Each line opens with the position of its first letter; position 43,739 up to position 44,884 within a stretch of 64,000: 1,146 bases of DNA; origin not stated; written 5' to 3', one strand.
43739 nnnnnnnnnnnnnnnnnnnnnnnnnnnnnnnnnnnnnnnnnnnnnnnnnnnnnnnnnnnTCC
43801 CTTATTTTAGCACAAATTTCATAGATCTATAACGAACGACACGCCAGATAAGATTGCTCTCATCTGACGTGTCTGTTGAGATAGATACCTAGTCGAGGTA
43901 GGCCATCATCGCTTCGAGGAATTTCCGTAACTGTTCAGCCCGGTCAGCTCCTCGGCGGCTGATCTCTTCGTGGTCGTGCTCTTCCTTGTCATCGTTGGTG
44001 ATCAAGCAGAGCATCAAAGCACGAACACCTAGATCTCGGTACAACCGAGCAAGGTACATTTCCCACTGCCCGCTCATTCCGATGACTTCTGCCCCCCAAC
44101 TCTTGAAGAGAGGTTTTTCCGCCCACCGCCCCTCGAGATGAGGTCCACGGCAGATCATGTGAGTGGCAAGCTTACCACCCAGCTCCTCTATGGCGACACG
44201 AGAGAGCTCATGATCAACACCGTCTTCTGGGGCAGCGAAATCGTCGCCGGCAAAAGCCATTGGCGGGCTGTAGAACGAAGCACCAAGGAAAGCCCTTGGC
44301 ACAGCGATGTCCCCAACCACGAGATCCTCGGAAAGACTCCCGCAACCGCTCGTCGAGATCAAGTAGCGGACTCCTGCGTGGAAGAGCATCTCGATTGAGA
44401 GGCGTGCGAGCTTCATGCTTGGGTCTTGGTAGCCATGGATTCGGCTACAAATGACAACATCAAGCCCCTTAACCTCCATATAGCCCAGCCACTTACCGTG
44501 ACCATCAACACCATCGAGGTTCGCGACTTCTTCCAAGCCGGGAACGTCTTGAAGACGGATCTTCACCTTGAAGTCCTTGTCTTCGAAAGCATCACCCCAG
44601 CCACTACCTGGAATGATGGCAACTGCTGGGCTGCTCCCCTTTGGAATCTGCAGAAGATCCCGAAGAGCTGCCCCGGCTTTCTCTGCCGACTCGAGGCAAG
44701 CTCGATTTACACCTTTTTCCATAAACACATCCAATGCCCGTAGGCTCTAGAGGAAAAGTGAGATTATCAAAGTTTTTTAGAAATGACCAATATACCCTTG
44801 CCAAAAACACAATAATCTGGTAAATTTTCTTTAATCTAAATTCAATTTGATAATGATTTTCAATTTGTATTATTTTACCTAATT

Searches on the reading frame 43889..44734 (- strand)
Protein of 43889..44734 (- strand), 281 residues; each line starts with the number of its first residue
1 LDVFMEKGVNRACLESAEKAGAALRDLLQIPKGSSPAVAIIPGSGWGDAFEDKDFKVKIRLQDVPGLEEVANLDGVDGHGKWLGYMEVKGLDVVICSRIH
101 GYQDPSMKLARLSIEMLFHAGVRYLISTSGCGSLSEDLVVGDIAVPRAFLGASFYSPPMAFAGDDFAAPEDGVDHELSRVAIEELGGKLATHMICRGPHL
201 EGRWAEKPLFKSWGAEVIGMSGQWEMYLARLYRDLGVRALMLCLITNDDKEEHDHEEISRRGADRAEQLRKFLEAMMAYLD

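Call 77: search_protein_families(library=pfam, proteins=[window:43889-44734:-], max_evalue=0.001)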
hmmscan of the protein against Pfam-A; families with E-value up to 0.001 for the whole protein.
window:43889-44734:- (281 aa): 1 family
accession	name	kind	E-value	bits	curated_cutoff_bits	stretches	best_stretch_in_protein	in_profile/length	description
PF01048.26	PNP_UDP_1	-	1.7e-21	77.2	25.1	1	62-277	21-232/233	Phosphorylase superfamily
